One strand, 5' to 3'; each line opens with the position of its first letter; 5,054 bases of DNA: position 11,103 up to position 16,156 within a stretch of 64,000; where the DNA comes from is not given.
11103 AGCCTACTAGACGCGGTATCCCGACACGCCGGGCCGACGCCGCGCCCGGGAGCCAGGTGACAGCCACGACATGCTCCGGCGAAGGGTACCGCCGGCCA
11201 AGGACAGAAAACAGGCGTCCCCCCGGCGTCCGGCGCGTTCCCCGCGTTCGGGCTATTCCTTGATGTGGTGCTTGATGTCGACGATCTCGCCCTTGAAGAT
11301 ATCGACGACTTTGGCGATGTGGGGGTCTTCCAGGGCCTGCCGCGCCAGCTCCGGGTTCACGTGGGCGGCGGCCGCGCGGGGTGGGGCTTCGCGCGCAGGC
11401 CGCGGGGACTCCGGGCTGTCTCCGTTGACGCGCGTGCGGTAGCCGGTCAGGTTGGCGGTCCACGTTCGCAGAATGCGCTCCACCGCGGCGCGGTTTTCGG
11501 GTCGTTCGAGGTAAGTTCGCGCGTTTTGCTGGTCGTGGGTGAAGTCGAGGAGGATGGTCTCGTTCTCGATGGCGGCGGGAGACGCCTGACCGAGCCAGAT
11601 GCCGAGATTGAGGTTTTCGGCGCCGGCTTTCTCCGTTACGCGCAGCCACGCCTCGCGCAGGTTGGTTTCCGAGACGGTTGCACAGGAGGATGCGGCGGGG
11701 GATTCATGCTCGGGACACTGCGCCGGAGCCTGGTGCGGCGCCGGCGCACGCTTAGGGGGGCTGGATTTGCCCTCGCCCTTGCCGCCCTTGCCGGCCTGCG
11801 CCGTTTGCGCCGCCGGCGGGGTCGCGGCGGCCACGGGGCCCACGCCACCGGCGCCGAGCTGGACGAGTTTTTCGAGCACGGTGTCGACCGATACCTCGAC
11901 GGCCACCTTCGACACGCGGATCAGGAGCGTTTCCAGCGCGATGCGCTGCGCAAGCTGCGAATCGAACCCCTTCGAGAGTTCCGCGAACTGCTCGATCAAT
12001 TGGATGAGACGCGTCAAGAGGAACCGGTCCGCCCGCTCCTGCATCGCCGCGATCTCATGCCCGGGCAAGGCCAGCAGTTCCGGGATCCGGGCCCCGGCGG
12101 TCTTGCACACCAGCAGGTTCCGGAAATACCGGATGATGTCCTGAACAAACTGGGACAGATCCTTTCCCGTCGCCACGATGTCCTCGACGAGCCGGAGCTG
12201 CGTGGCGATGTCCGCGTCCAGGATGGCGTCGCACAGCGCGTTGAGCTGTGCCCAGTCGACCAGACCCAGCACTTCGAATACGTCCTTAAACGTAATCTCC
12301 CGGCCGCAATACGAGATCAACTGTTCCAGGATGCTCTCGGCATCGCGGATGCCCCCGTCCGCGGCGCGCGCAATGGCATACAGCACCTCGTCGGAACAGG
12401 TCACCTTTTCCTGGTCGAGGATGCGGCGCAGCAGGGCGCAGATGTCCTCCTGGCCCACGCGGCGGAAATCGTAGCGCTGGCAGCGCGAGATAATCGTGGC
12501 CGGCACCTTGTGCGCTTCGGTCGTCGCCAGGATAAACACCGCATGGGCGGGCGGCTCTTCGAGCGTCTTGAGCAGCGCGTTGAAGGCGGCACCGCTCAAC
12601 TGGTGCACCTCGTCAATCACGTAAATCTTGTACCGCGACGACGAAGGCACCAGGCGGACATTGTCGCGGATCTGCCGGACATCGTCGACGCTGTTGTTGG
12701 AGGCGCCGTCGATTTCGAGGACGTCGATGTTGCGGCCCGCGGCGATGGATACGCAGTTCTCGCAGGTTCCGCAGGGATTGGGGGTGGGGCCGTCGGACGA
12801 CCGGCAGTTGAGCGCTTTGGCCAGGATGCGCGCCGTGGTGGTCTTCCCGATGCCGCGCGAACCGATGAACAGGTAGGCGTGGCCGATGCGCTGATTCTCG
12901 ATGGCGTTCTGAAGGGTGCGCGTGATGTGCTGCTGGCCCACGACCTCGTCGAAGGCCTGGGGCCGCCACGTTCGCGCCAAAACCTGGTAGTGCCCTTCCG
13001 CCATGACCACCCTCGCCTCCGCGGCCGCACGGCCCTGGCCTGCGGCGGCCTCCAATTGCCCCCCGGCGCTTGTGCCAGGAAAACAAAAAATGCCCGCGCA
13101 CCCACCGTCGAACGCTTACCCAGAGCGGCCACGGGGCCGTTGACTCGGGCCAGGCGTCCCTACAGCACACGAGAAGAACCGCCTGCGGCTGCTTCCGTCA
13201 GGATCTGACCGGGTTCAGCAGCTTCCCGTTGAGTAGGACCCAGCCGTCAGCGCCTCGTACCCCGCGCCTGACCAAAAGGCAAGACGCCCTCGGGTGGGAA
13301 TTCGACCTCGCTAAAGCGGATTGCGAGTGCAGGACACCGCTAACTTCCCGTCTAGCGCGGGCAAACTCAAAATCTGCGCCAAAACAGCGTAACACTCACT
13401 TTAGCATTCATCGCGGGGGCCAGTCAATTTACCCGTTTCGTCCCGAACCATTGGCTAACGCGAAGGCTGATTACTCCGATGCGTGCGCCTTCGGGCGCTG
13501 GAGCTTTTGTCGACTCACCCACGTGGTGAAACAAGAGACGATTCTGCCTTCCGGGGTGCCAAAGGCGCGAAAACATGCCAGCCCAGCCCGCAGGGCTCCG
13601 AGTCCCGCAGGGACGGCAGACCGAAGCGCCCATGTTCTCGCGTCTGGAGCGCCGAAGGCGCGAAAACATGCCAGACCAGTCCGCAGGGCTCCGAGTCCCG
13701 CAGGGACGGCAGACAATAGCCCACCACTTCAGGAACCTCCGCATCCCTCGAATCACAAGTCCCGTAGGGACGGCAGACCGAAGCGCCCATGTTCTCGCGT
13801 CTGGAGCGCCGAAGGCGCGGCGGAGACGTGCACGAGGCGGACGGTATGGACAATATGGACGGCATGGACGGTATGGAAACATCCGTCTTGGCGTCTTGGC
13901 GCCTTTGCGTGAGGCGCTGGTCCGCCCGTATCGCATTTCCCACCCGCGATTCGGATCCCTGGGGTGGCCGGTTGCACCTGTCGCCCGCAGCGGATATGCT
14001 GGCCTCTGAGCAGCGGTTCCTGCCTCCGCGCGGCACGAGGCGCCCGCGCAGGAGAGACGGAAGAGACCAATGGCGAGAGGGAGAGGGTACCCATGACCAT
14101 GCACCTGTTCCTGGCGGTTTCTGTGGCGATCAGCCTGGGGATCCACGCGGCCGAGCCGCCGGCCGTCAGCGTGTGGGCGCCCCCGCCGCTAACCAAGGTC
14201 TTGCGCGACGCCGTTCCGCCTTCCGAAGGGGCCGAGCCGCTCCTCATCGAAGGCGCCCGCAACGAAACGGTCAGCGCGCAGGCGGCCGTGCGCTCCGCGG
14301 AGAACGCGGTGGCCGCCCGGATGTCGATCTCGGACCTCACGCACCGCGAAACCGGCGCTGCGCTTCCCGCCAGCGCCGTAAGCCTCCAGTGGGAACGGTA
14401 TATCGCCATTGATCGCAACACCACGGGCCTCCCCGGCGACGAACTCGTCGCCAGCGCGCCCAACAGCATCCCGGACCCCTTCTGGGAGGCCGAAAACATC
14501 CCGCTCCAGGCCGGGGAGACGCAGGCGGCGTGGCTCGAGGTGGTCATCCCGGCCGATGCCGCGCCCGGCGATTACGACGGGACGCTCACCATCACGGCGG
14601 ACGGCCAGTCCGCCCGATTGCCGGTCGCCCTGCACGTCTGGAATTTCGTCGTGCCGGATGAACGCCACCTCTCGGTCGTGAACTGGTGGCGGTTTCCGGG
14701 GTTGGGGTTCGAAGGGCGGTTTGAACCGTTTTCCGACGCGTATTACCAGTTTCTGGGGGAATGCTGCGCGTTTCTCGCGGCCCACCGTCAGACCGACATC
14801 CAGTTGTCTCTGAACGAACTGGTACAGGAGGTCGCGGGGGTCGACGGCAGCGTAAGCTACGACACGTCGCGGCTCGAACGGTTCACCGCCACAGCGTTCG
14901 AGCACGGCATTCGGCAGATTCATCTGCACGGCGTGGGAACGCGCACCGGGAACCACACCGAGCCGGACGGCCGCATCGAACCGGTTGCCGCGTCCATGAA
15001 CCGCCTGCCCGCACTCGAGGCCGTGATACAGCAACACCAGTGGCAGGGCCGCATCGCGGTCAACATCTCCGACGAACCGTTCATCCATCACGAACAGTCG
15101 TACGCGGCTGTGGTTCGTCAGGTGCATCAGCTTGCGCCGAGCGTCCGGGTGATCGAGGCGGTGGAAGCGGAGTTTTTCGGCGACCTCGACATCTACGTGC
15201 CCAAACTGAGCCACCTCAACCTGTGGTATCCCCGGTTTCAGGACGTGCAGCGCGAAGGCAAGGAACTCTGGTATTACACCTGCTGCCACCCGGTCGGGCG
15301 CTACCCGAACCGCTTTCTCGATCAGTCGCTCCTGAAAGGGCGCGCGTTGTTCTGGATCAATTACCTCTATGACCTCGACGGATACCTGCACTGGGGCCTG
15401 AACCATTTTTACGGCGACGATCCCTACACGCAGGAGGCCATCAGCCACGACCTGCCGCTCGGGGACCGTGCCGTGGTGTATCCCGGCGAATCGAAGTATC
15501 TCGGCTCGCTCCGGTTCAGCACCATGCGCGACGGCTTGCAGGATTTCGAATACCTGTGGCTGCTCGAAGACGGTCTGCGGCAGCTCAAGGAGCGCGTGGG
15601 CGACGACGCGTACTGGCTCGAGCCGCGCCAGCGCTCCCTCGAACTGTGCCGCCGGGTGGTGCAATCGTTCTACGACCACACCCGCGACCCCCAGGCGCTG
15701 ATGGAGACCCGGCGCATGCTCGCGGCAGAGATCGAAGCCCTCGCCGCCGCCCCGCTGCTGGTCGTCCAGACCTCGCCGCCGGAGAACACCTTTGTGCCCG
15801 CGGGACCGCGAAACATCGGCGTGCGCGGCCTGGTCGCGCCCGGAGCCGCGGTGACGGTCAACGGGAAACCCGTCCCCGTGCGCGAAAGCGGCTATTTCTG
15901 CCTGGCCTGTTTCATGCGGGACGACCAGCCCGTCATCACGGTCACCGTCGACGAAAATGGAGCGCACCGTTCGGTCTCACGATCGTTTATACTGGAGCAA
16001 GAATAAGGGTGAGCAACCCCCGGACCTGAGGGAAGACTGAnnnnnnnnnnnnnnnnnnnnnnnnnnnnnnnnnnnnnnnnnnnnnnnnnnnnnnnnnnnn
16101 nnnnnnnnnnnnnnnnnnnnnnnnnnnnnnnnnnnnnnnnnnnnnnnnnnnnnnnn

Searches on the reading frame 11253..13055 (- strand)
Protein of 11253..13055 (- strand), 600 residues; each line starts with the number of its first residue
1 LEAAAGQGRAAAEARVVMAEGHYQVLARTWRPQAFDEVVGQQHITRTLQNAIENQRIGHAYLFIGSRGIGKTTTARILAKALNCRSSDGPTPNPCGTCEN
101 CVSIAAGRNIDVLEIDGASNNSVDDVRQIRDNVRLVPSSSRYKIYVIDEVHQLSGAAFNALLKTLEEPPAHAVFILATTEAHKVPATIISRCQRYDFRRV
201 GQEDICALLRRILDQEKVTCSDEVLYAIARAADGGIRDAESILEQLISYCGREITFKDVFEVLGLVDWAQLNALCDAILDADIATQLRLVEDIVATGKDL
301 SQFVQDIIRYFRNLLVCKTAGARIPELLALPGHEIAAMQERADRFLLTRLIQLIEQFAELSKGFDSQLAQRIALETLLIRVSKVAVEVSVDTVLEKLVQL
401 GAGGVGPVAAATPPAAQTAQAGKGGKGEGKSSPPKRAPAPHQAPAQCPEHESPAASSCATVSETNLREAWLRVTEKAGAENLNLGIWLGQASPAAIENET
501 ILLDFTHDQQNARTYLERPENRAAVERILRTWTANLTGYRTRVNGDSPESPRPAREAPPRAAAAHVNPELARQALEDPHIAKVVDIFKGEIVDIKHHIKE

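Call 54: search_protein_families(library=pfam, proteins=[window:11253-13055:-], max_evalue=0.00001)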
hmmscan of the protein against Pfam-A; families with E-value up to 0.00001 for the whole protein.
window:11253-13055:- (600 aa): 7 families
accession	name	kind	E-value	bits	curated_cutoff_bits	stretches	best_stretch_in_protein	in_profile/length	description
PF13177.12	DNA_pol3_delta2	-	2.4e-44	151.6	27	1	41-199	2-159/161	DNA polymerase III, delta subunit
PF12169.13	DNA_pol3_gamma3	-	1.4e-13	51.2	24.4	1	255-385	2-131/143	DNA polymerase III subunits gamma and tau domain III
PF00004.35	AAA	-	7.9e-12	46.2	21.2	1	62-194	2-125/131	ATPase family associated with various cellular activities (AAA)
PF22608.2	DNAX_ATPase_lid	-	3.2e-11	43.3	27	1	205-251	2-48/49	DNA polymerase III clamp loader subunit, ATPase lid domain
PF05496.18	RuvB_N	-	1.1e-07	32.2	27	0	31-90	2-67/159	Holliday junction DNA helicase RuvB P-loop domain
PF13401.12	AAA_22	-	4.4e-06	27.5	27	0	62-178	9-122/130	AAA domain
PF20964.2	DnaX_C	-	6.1e-06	26.6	26.2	1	460-568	6-111/113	DNA polymerase III subunit tau, C-terminal domain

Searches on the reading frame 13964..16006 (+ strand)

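Call 20: search_protein_families(library=pfam, proteins=[window:13964-16006:+])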
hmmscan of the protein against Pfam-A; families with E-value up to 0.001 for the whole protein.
window:13964-16006:+ (680 aa): 4 families
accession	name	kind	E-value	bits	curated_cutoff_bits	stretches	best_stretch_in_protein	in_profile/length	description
PF13320.12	GH123_cat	-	1.7e-39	136.5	23.1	1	348-533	139-323/324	Glycoside hydrolase 123, catalytic domain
PF22680.2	Glyco_hydro_123_N_2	-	1.7e-15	57.6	27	1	96-211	26-141/142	Glycoside hydrolase 123 N-terminal domain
PF19543.5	GH123_N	-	9.8e-05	20.8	22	1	177-233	256-313/969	Glycoside hydrolase 123, N-terminal domain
PF10633.15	NPCBM_assoc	-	0.00048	20.7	24.4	0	181-211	46-76/78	NPCBM-associated, NEW3 domain of alpha-galactosidase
